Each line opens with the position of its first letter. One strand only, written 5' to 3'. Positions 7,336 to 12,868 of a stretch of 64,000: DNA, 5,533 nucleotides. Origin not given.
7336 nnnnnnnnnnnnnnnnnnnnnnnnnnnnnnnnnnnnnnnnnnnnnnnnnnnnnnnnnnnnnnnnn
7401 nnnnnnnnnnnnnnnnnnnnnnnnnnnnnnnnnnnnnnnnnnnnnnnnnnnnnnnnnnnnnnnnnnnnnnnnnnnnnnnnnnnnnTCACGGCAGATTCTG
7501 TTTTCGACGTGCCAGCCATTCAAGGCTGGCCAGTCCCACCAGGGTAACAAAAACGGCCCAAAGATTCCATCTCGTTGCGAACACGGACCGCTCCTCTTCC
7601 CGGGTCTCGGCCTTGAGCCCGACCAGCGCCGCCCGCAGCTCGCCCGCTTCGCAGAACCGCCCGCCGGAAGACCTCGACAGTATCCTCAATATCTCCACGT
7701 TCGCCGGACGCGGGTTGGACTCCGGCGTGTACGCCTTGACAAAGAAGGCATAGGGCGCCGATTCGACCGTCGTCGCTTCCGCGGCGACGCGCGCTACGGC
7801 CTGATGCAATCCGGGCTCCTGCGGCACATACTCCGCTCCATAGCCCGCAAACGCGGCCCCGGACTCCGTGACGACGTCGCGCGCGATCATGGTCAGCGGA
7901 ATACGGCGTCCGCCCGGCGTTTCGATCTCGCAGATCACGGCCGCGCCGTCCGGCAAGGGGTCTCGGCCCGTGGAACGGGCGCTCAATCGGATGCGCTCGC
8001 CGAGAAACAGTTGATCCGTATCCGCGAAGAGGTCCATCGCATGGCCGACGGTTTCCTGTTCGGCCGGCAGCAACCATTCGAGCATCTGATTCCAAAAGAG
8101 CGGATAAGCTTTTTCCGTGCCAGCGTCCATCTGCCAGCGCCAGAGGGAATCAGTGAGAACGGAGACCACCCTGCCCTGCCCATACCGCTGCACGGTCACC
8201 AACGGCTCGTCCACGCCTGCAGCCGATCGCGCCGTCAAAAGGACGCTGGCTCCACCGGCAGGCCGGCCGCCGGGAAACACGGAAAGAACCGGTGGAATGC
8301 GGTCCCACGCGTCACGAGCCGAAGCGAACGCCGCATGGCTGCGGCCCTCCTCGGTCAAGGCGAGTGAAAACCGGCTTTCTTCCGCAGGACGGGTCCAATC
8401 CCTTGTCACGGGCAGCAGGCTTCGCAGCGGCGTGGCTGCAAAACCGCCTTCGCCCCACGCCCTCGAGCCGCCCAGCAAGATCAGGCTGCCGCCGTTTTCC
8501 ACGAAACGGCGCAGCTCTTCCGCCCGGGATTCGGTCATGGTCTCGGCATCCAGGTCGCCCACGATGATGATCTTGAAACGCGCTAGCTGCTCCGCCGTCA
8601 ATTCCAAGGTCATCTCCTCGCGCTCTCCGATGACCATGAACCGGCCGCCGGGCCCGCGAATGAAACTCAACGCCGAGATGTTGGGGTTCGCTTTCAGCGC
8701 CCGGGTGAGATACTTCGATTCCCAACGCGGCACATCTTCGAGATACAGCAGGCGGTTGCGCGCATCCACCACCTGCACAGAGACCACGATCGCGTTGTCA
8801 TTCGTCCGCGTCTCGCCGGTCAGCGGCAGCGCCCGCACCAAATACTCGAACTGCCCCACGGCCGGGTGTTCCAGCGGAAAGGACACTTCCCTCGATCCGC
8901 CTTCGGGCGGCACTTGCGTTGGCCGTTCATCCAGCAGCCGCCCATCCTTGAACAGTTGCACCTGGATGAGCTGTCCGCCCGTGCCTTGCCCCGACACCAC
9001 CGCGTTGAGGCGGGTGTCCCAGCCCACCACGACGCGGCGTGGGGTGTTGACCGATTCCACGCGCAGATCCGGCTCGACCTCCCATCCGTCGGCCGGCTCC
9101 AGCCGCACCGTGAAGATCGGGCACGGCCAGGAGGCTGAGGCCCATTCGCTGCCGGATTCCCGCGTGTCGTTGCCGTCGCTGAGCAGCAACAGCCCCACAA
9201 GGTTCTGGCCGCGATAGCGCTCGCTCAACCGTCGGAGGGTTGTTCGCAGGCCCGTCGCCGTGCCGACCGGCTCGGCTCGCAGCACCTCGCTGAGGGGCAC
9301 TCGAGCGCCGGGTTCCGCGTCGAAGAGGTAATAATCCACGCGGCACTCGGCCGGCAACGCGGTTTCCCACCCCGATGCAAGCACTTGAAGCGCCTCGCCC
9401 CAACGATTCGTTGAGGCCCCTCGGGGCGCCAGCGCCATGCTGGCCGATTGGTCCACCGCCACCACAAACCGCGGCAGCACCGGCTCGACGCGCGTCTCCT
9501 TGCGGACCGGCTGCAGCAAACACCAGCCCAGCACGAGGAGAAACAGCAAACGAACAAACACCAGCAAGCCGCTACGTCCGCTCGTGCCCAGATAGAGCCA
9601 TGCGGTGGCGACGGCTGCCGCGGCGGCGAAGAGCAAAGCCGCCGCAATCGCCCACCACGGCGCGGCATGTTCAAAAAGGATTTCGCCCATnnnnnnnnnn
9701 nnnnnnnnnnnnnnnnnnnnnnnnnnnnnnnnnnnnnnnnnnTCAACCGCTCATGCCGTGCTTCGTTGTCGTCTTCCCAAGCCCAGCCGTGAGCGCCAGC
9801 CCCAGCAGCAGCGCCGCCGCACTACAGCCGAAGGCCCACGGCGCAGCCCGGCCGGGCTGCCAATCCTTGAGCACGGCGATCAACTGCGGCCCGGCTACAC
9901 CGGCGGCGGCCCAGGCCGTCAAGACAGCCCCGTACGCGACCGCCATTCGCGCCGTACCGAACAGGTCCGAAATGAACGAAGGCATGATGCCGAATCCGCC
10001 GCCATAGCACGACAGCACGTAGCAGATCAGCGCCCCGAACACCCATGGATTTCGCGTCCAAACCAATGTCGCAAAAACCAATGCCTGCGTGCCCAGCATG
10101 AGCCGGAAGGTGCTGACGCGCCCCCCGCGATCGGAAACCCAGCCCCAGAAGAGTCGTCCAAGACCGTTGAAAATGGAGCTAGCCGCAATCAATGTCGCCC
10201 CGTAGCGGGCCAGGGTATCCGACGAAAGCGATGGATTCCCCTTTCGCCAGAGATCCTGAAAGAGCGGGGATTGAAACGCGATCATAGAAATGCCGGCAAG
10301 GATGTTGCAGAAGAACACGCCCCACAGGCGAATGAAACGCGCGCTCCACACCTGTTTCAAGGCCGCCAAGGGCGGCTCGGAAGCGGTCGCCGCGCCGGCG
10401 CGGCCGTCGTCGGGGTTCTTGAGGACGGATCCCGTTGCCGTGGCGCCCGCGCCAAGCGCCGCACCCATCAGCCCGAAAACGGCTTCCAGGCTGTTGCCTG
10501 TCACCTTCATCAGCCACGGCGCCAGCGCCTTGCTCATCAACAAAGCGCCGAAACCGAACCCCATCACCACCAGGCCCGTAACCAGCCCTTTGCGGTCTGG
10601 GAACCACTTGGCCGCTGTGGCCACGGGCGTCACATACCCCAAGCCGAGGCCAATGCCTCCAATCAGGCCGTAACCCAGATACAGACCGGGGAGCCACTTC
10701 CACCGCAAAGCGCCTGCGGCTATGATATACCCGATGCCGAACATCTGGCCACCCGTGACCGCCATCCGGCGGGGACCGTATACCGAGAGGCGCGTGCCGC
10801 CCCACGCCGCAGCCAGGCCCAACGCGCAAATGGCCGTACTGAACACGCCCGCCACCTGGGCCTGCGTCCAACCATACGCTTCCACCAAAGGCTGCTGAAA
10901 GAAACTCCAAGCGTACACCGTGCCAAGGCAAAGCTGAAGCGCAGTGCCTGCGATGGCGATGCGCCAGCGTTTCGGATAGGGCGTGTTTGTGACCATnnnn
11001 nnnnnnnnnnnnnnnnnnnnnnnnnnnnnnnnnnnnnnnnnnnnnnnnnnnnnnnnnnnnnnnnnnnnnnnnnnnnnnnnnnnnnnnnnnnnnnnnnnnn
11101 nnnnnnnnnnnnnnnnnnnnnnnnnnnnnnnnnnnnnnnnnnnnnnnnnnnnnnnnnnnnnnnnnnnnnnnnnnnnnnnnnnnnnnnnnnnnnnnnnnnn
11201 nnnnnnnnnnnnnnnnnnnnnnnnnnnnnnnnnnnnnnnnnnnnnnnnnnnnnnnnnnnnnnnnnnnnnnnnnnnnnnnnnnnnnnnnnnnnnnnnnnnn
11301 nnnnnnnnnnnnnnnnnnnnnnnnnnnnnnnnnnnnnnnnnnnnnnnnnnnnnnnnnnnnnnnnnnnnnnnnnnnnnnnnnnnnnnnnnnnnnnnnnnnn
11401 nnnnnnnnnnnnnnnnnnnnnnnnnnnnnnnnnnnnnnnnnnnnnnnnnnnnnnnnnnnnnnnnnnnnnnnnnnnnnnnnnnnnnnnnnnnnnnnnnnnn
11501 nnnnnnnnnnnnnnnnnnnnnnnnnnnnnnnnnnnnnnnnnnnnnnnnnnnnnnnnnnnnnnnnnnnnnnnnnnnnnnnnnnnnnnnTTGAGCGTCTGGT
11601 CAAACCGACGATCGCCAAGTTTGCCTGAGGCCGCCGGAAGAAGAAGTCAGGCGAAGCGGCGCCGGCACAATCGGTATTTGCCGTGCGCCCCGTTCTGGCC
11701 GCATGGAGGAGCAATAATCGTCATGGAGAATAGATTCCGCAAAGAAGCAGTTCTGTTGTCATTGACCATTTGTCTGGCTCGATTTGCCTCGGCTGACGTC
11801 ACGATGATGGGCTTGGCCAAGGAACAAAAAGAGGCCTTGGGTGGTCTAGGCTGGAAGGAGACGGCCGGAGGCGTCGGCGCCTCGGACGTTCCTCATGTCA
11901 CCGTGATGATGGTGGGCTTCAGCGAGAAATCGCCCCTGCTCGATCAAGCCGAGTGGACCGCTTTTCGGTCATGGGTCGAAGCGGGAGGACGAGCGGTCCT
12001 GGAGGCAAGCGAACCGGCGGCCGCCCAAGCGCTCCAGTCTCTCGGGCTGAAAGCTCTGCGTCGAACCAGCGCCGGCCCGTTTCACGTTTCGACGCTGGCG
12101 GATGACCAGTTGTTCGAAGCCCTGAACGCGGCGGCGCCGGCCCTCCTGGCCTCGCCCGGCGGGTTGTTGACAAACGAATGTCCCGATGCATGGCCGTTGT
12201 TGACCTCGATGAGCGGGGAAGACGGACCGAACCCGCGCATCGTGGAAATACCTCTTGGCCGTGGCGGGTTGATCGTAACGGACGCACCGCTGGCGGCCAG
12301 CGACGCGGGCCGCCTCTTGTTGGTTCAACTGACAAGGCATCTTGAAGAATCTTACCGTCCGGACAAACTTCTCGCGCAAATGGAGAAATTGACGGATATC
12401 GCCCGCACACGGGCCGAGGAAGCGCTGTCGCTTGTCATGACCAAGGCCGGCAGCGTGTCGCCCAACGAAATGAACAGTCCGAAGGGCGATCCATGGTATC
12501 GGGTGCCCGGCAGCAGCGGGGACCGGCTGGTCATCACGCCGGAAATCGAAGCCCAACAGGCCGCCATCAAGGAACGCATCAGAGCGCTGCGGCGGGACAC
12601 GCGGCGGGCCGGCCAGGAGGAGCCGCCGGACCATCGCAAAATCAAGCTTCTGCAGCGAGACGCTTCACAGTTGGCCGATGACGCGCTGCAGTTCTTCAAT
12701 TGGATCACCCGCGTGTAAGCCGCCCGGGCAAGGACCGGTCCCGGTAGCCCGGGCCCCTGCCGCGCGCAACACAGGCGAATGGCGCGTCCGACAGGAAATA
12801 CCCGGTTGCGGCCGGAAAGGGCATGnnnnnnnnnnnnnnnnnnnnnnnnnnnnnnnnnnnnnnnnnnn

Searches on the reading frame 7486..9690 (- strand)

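Call 36: search_protein_families(library=pfam, proteins=[window:7486-9690:-], max_evalue=0.001)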
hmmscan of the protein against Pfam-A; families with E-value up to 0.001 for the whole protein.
window:7486-9690:- (734 aa): 3 families
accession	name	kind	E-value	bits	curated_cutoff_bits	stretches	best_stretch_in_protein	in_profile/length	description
PF24157.1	DUF7408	-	1.5e-06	28.7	27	0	371-431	37-90/174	Domain of unknown function (DUF7408)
PF07090.17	GATase1_like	-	4.1e-06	27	27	1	386-540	93-245/247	Putative glutamine amidotransferase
PF06283.17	ThuA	-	0.00062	20.5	33.4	0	363-509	42-182/209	Trehalose utilisation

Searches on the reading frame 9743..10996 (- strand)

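Call 36: search_protein_families(library=pfam, proteins=[window:9743-10996:-], max_evalue=0.001)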
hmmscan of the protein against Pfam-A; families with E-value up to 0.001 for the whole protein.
window:9743-10996:- (417 aa): 1 family
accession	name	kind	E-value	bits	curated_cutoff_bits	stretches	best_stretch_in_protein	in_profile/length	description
PF07690.21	MFS_1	-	6.1e-28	98.2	33.4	1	23-370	9-347/347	Major Facilitator Superfamily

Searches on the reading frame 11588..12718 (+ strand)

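Call 10: search_protein_families(library=pfam, proteins=[window:11588-12718:+], max_evalue=0.01)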
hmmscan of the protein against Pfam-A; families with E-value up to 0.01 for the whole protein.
window:11588-12718:+ (376 aa): 1 family
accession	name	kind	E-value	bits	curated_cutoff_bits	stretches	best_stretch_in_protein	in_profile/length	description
PF14258.12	DUF4350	-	0.0012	19.6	30.4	1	118-165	50-93/181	Domain of unknown function (DUF4350)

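Call 54: search_protein_families(library=ncbifam, proteins=[window:11588-12718:+], max_evalue=0.001)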
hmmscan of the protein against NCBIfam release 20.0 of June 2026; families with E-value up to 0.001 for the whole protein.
window:11588-12718:+ (376 aa): 0 families
